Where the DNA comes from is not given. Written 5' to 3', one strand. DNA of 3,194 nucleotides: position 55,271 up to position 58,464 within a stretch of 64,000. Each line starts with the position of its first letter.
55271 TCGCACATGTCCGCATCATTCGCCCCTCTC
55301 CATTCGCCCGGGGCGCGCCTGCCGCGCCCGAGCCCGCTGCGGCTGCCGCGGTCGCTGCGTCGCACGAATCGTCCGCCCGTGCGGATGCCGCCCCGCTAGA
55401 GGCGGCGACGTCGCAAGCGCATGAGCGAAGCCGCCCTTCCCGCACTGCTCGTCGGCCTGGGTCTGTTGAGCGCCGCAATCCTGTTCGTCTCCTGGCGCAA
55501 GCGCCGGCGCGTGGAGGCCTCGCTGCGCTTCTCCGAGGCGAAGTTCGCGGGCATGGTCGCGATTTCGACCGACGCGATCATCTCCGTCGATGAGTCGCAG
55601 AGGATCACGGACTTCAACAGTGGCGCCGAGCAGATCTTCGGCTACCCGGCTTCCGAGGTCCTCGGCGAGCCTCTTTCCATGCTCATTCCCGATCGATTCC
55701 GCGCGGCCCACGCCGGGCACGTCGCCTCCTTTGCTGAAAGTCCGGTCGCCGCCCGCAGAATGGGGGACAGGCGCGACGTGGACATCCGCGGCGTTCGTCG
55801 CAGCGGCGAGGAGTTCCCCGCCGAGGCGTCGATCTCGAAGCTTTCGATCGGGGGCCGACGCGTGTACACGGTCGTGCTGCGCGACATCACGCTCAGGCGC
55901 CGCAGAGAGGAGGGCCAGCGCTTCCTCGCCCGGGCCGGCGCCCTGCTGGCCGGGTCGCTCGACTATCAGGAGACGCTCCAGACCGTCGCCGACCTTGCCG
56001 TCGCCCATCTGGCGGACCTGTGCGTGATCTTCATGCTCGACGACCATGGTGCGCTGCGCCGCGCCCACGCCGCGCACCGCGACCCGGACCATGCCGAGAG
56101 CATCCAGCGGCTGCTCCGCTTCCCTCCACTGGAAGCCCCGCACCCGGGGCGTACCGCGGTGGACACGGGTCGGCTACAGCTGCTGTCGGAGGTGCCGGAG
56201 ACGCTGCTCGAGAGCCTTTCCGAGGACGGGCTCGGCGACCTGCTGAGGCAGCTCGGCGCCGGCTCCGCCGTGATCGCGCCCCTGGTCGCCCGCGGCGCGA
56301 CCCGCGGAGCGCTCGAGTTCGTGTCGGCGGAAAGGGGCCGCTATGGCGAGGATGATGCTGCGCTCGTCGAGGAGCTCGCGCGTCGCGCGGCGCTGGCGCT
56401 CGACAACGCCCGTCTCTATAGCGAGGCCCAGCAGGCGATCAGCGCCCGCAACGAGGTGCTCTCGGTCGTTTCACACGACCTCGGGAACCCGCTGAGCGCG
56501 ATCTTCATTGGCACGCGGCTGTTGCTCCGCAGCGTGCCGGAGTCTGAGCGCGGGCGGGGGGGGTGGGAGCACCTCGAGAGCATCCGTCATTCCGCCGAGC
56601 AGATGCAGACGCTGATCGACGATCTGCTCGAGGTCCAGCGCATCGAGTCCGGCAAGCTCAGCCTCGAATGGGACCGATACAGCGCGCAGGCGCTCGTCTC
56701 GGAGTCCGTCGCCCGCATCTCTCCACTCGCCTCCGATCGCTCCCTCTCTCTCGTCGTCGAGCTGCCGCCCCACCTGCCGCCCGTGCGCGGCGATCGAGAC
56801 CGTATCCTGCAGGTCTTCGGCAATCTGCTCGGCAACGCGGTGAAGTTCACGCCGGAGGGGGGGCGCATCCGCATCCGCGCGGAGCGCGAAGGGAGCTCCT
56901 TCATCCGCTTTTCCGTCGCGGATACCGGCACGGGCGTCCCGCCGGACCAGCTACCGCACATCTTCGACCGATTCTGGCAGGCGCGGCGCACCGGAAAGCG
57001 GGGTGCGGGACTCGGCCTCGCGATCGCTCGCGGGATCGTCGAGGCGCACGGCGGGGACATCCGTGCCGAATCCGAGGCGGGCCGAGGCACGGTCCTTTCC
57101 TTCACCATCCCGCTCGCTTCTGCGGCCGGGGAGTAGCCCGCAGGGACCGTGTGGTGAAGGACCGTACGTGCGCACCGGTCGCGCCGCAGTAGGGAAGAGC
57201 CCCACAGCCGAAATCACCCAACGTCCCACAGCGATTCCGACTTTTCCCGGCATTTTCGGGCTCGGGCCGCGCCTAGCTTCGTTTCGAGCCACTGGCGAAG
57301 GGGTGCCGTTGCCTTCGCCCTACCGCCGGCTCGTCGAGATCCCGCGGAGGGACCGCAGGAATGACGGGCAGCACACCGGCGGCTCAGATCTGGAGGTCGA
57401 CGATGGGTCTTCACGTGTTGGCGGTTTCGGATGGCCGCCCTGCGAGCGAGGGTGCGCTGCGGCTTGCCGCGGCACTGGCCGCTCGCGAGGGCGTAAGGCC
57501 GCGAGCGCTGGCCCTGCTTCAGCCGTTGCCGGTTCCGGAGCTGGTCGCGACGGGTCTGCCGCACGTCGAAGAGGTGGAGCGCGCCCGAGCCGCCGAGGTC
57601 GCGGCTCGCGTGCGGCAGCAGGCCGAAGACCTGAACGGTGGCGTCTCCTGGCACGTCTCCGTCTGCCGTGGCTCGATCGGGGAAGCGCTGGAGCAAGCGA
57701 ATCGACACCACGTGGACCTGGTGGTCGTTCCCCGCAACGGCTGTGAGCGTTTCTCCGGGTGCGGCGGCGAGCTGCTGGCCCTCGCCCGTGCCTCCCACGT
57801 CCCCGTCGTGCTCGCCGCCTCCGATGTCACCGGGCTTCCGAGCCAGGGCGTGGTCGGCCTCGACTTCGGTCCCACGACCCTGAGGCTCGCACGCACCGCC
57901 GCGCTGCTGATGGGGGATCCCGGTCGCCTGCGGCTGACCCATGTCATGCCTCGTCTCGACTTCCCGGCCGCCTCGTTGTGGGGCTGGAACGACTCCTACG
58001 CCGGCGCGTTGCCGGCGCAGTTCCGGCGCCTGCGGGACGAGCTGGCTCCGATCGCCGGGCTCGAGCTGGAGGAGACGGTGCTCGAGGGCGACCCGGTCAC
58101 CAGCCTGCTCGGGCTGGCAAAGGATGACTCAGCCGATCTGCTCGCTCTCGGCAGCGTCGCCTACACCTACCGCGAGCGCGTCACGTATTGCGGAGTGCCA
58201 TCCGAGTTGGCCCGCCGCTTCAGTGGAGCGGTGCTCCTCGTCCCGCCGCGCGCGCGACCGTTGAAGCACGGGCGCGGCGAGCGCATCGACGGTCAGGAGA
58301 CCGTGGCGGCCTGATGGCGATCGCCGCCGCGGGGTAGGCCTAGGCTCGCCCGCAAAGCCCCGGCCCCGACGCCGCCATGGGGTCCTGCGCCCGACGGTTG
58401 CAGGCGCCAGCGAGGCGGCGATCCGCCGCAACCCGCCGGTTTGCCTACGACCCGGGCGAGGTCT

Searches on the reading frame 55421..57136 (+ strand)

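Call 80: search_protein_families(library=pfam, proteins=[window:55421-57136:+], max_evalue=0.00001)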
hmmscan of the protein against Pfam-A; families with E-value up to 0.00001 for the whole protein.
window:55421-57136:+ (571 aa): 8 families
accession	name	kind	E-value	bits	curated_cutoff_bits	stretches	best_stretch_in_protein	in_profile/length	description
PF02518.31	HATPase_c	-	7.4e-32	110.5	26.4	1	457-566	1-110/111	Histidine kinase-, DNA gyrase B-, and HSP90-like ATPase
PF13426.13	PAS_9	-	5.1e-14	52.8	27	1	51-157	2-102/103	PAS domain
PF13185.12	GAF_2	-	1.1e-13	52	28.6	1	180-328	2-136/136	GAF domain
PF00512.31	HisKA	-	6.2e-13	49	26.9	1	342-411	1-66/66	His Kinase A (phospho-acceptor) domain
PF00989.32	PAS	-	2.2e-10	41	22.6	1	45-156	6-113/113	PAS fold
PF01590.32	GAF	-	9.8e-10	39.5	22.4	1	181-327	1-133/133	GAF domain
PF08448.16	PAS_4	-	1.1e-07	32.4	23.1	1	49-161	4-110/110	PAS fold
PF13492.12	GAF_3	-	1.6e-07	32.2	27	1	183-329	3-129/129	GAF domain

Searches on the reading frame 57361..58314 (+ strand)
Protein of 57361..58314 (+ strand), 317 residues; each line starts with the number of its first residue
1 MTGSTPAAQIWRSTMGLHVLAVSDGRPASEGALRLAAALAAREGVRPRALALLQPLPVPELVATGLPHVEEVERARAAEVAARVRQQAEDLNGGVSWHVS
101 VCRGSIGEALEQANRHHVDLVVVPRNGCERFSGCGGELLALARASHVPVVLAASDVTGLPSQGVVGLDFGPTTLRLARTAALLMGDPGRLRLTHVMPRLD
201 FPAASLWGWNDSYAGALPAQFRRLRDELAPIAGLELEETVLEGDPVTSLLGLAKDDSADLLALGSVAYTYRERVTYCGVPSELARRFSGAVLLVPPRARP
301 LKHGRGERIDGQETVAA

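Call 80: search_protein_families(library=pfam, proteins=[window:57361-58314:+], max_evalue=0.00001)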
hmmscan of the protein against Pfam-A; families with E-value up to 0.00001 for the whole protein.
window:57361-58314:+ (317 aa): 1 family
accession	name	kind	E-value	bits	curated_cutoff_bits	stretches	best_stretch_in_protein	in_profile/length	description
PF00582.32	Usp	-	2.1e-20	74.2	24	2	164-295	6-141/141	Universal stress protein family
